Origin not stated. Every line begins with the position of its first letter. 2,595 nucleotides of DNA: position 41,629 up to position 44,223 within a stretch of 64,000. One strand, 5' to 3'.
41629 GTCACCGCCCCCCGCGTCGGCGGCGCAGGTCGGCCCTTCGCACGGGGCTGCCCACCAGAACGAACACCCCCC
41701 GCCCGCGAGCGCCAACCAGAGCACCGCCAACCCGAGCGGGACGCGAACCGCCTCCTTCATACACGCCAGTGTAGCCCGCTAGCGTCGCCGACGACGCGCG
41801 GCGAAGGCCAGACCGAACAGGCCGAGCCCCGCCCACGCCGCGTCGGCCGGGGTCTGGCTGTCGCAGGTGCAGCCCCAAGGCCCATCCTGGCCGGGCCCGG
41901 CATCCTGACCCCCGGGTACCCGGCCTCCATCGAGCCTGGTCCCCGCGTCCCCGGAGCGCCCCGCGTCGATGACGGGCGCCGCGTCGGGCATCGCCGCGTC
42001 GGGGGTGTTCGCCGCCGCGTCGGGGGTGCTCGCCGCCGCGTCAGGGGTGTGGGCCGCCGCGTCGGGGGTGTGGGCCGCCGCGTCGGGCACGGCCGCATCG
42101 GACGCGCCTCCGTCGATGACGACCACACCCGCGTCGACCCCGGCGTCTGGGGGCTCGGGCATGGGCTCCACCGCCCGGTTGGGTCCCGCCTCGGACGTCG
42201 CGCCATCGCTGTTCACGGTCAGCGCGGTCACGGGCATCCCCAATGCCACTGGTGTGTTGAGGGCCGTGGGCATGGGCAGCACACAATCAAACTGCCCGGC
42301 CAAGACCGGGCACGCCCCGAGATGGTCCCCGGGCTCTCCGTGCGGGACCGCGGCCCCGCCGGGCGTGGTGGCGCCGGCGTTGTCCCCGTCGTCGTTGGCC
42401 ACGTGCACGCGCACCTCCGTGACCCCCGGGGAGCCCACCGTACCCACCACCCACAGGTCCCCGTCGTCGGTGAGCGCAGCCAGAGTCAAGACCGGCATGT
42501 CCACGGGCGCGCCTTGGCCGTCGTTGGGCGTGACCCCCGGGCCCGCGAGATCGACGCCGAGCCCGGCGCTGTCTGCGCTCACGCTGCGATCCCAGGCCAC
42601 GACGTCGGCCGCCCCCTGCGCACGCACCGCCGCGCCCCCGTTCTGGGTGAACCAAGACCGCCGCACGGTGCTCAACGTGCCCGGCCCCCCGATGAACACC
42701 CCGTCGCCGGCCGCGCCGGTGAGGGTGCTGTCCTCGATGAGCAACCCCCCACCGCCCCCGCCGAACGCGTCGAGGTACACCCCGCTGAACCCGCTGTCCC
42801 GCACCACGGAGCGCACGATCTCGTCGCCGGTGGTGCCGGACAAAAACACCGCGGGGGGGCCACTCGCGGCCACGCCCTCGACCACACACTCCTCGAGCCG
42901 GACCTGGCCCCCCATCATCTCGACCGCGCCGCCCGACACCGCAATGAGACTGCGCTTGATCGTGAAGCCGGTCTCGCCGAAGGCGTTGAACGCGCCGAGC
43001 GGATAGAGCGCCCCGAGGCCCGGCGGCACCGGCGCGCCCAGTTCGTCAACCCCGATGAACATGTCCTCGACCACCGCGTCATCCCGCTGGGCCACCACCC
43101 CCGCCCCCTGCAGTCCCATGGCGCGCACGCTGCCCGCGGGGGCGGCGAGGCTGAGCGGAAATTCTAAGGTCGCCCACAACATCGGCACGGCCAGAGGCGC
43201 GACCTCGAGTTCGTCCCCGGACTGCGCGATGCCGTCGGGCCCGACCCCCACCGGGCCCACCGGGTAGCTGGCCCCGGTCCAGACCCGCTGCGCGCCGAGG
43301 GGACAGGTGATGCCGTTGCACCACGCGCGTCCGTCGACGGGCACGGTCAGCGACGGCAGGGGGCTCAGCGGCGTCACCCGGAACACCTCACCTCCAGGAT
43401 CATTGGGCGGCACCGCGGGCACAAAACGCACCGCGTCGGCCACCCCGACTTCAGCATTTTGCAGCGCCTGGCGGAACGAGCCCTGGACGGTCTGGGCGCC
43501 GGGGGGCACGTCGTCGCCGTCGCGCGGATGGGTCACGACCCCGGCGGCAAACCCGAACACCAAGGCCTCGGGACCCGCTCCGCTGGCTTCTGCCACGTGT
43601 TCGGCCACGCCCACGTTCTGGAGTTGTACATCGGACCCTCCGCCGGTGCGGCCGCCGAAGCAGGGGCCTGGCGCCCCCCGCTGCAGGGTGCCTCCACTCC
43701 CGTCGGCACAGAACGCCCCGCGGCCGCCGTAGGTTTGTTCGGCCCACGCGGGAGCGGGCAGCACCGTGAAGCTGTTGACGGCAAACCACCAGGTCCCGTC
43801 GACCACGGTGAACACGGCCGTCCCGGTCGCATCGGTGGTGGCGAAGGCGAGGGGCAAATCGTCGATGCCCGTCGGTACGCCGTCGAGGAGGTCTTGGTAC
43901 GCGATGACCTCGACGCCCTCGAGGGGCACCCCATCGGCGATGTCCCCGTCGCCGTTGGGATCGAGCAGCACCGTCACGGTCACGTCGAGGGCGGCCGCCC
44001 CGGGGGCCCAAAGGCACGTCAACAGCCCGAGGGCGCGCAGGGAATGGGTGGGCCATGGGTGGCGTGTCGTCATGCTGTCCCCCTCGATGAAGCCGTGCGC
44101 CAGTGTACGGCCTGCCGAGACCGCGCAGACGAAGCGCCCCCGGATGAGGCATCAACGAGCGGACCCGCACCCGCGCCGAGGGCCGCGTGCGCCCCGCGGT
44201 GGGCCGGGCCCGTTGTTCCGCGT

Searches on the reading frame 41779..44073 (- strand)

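Call 53: search_protein_families(library=pfam, proteins=[window:41779-44073:-], max_evalue=0.01)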
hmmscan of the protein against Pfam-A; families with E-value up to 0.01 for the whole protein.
window:41779-44073:- (764 aa): 1 family
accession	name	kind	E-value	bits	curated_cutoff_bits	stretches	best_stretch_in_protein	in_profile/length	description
PF13229.12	Beta_helix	-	0.0017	18.5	25.9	1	371-486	12-121/158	Right handed beta helix region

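Call 91: search_protein_families(library=ncbifam, proteins=[window:41779-44073:-], max_evalue=0.01)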
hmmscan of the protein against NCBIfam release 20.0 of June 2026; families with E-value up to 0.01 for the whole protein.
window:41779-44073:- (764 aa): 1 family
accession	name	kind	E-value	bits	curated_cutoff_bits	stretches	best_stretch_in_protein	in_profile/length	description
TIGR03901.2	MYXO-CTERM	domain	0.00017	21.9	20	1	734-764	5-34/34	MYXO-CTERM sorting domain-containing protein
